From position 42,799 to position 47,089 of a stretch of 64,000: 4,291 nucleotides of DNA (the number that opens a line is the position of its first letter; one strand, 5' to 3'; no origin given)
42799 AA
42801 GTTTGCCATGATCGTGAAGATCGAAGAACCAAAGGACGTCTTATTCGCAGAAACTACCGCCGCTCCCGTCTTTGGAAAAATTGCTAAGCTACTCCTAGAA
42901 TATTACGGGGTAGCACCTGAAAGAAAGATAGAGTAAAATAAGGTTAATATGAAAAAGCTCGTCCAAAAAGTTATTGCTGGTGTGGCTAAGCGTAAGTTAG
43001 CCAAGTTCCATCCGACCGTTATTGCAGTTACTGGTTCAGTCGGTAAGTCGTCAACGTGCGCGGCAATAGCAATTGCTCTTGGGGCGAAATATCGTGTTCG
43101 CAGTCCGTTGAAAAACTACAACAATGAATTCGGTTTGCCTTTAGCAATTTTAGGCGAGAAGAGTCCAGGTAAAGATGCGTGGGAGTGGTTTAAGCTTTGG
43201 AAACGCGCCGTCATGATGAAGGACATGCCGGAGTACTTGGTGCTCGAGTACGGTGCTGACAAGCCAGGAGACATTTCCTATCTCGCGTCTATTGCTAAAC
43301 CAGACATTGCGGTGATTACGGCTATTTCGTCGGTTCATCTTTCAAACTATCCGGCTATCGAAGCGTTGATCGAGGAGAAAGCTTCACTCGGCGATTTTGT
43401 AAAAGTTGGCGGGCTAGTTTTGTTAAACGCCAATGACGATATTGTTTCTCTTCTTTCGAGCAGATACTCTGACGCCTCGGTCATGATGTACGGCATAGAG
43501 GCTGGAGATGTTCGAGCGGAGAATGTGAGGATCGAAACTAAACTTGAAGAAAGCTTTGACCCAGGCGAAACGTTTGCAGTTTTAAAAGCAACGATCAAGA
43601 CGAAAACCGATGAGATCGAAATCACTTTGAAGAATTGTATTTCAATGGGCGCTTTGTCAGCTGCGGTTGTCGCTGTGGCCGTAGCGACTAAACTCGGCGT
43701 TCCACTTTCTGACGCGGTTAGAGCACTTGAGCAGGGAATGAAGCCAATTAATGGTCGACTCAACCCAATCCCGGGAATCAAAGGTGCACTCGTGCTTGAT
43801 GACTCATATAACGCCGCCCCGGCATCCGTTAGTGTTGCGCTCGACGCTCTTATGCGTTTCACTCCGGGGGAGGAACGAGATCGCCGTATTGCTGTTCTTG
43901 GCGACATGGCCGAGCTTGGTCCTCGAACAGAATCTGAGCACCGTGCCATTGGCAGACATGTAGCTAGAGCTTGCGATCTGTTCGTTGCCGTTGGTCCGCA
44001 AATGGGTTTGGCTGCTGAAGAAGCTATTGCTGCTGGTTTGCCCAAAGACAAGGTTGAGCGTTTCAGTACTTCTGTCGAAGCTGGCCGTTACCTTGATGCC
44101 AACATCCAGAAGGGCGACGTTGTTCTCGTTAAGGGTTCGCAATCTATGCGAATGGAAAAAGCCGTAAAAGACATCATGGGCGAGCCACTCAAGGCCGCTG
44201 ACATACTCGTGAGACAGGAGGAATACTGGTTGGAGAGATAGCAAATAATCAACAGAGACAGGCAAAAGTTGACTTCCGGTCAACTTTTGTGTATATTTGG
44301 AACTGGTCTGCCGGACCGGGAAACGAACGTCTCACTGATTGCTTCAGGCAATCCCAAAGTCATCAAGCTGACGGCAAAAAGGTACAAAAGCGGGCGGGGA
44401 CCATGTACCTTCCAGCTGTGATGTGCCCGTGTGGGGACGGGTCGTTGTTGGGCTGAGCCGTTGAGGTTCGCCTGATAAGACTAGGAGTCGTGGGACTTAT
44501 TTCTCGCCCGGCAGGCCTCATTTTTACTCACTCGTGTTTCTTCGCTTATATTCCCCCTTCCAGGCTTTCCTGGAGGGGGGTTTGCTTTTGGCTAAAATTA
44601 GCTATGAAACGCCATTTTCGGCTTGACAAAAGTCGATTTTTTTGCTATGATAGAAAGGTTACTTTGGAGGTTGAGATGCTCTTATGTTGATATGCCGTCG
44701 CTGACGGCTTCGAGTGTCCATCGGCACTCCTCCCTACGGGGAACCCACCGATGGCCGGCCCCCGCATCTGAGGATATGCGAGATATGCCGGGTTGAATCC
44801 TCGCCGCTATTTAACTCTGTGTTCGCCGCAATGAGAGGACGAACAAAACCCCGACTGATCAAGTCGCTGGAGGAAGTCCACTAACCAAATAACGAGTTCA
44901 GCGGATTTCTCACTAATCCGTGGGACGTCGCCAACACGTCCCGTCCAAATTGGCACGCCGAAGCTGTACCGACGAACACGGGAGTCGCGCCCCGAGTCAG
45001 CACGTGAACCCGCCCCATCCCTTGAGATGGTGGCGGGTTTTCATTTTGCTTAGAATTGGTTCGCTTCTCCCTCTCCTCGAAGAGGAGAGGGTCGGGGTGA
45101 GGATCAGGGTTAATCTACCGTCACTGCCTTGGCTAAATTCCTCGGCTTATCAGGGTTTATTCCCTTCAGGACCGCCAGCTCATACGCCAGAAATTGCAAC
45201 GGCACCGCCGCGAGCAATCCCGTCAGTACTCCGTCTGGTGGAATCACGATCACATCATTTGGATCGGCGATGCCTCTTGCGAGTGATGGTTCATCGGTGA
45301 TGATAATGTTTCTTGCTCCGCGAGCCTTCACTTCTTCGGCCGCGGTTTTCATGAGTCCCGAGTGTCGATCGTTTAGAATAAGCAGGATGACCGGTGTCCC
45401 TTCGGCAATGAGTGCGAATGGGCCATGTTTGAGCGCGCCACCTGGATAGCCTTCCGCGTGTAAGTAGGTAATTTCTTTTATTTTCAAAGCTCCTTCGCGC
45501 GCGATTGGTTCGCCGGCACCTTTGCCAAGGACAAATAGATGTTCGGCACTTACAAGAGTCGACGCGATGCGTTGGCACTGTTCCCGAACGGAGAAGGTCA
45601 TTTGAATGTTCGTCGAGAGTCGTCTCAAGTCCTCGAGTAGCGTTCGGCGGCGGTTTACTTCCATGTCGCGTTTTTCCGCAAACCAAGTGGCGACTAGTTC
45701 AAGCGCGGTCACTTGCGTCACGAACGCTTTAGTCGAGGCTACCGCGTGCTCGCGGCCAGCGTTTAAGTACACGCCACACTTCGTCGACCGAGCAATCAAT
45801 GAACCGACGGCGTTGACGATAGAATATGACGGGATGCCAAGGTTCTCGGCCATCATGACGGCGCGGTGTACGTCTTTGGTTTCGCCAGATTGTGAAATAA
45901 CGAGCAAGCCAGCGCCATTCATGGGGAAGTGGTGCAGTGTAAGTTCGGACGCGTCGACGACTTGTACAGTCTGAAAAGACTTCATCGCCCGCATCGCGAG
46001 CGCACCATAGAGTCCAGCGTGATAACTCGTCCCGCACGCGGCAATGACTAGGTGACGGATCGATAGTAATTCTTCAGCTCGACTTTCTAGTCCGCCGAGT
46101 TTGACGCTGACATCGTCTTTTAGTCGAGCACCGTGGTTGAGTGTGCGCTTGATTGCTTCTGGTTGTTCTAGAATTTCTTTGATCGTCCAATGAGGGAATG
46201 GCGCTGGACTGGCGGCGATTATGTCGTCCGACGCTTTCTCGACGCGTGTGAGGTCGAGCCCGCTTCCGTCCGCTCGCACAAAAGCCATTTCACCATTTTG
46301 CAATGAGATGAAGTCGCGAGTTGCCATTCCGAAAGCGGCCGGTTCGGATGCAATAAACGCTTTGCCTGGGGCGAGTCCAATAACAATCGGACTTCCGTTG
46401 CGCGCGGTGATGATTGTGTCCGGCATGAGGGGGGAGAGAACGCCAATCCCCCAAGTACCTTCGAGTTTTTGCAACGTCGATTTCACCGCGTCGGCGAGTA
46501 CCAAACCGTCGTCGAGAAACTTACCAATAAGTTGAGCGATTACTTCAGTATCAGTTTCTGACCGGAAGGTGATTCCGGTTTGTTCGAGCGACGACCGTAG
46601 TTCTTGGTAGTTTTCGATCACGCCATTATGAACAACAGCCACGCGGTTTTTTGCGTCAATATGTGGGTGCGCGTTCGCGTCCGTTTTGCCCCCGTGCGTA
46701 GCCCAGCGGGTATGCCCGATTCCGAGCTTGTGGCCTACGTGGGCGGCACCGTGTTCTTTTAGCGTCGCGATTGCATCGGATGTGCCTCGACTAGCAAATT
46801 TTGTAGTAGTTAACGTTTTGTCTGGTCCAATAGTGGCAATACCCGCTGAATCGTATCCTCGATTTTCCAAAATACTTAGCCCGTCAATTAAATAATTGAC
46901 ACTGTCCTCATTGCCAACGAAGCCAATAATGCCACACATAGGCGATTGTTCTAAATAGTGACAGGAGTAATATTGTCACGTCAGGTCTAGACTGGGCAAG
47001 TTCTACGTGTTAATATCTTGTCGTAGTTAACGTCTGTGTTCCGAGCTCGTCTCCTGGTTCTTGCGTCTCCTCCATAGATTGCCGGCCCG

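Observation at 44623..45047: Orphan consensus promoter driving a ~390-nt ORF-less, highly structured transcript between convergent murF and glmS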

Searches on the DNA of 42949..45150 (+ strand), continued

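Call 78: search_dna_similar(query=window:44600-45060:+, collection=plasmids, mode=distant, max_evalue=0.01, max_rows=5)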
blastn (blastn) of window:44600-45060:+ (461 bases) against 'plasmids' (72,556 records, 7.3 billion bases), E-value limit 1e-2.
No match.

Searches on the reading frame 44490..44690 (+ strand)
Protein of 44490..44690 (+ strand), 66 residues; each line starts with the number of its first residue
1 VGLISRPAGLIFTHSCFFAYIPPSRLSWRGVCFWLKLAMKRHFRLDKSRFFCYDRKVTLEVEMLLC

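Call 64: search_protein_families(library=pfam, proteins=[window:44490-44690:+], max_evalue=1)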
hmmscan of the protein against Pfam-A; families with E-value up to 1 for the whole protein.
window:44490-44690:+ (66 aa): 0 families

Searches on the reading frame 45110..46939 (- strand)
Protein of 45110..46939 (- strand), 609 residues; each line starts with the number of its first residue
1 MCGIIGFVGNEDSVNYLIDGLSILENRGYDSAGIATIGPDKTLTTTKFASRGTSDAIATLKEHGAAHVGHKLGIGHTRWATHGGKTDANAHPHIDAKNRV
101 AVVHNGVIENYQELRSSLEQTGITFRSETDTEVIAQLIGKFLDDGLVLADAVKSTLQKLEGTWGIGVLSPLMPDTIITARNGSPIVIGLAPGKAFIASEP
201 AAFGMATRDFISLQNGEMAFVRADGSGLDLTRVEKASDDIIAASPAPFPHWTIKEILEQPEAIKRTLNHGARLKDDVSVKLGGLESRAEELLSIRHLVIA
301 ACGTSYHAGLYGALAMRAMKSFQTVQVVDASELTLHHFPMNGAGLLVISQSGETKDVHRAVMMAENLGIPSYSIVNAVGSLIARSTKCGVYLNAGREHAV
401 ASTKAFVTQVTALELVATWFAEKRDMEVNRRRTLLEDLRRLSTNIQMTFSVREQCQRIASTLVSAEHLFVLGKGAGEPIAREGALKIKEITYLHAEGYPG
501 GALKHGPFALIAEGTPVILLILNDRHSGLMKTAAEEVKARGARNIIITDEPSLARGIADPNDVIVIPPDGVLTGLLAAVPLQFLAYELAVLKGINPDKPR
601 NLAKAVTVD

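Call 44: find_homologous_proteins(query=window:45110-46939:-, max_evalue=1e-150)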
Query window:45110-46939:- (609 aa): 1294 proteins with E <= 1e-150 among 8000 candidates; the best 120 are listed.
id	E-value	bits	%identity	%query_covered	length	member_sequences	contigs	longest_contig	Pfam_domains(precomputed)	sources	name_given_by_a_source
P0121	0.0e+0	1316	97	100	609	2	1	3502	PF01380.28,PF13522.12,PF13537.12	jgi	-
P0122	0.0e+0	1293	95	100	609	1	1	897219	PF01380.28,PF13522.12,PF13537.12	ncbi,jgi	ncbi:MAG: glutamine--fructose-6-phosphate transaminase (isomerizing) [Patescibacteria group bacteriu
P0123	0.0e+0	1256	92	100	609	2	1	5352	PF01380.28,PF13522.12,PF13537.12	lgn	-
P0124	0.0e+0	1224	89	100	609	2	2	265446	PF01380.28,PF13522.12,PF13537.12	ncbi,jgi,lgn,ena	ncbi:MAG: glutamine--fructose-6-phosphate transaminase (isomerizing) [Patescibacteria group bacteriu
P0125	0.0e+0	1106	80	100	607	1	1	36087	PF01380.28,PF13522.12,PF13537.12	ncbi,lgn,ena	-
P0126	0.0e+0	1104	80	100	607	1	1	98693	PF01380.28,PF13522.12,PF13537.12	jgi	jgi:glucosamine--fructose-6-phosphate aminotransferase (isomerizing)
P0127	0.0e+0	1104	80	100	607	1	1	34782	PF01380.28,PF13522.12,PF13537.12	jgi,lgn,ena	-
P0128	0.0e+0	1104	80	100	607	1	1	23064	PF01380.28,PF13522.12,PF13537.12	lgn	-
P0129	0.0e+0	1088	79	100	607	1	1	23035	PF01380.28,PF13522.12,PF13537.12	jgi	jgi:glucosamine--fructose-6-phosphate aminotransferase (isomerizing)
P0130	0.0e+0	1036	75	100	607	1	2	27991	PF01380.28,PF13522.12,PF13537.12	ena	-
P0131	0.0e+0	1011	74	100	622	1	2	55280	PF01380.28,PF13522.12,PF13537.12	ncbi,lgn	-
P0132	0.0e+0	1010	76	100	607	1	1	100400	PF01380.28,PF13522.12,PF13537.12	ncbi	-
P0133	4.0e-298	1008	74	100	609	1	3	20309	PF01380.28,PF13522.12,PF13537.12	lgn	-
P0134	1.5e-297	1006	75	100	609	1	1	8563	PF01380.28,PF13522.12,PF13537.12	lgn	-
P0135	7.9e-297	1004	73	100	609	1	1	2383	PF01380.28,PF13522.12,PF13537.12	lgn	-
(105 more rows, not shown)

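Call 45: find_encoding_contigs(protein=P0121, flank=4000, max_places=4)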
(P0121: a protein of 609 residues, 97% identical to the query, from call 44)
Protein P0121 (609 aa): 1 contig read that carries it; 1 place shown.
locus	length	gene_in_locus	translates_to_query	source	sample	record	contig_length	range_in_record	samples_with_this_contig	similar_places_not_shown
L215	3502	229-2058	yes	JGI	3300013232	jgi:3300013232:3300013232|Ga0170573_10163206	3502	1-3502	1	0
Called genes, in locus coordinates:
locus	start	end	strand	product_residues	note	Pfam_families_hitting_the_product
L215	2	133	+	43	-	?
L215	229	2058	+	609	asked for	PF13522:GATase_6, PF13537:GATase_7, PF01380:SIS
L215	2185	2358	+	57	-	-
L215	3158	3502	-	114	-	?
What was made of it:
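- JGI called an ORF on the opposite strand in L215 (call 45).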

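Call 46: find_encoding_contigs(protein=P0126, flank=4000, max_places=3)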
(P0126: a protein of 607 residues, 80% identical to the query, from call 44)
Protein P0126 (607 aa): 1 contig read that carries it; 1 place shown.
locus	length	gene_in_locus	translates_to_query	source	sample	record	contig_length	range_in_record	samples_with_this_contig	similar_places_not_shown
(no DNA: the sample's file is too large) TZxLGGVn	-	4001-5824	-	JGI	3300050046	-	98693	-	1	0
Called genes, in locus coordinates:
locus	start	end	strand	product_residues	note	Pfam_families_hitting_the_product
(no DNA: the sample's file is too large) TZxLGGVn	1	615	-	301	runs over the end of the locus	PF00494:SQS_PSY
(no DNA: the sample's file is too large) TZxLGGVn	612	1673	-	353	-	PF00348:polyprenyl_synt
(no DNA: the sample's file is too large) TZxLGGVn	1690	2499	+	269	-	-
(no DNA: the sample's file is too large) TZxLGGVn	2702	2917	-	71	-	PF05154:TM2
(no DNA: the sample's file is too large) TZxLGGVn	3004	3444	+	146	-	-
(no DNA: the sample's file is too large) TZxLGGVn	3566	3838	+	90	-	-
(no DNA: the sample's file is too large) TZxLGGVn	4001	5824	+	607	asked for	PF13522:GATase_6, PF13537:GATase_7, PF01380:SIS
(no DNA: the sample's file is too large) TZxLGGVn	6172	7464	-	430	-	PF08245:Mur_ligase_M, PF02875:Mur_ligase_C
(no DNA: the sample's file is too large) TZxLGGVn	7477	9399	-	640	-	PF03717:PBP_dimer (weak), PF00905:Transpeptidase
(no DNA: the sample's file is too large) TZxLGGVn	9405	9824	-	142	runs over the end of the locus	-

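Call 47: find_encoding_contigs(protein=P0129, flank=4000, max_places=3)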
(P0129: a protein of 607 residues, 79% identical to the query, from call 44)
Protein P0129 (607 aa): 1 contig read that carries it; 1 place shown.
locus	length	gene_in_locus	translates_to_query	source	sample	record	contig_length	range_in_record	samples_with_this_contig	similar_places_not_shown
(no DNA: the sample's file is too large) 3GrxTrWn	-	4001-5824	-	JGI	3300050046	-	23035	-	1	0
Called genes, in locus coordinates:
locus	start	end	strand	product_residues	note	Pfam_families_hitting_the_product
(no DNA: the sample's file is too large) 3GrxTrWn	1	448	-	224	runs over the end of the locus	PF00494:SQS_PSY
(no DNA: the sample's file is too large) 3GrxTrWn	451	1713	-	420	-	PF07690:MFS_1, PF00083:Sugar_tr, PF12832:MFS_1_like, PF07690:MFS_1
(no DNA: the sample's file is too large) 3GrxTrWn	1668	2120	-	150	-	-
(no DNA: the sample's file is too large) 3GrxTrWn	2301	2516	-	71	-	PF05154:TM2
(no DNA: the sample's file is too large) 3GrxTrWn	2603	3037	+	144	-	-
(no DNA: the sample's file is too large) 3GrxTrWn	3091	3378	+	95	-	-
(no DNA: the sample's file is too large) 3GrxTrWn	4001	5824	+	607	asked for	PF13522:GATase_6, PF13537:GATase_7, PF01380:SIS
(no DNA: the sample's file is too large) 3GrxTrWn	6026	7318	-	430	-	PF08245:Mur_ligase_M, PF02875:Mur_ligase_C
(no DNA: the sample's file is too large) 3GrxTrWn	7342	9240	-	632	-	PF03717:PBP_dimer, PF00905:Transpeptidase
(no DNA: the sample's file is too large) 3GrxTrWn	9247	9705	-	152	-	PF13785:DUF4178 (faint)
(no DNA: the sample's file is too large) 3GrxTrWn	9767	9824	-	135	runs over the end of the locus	PF20137:BubE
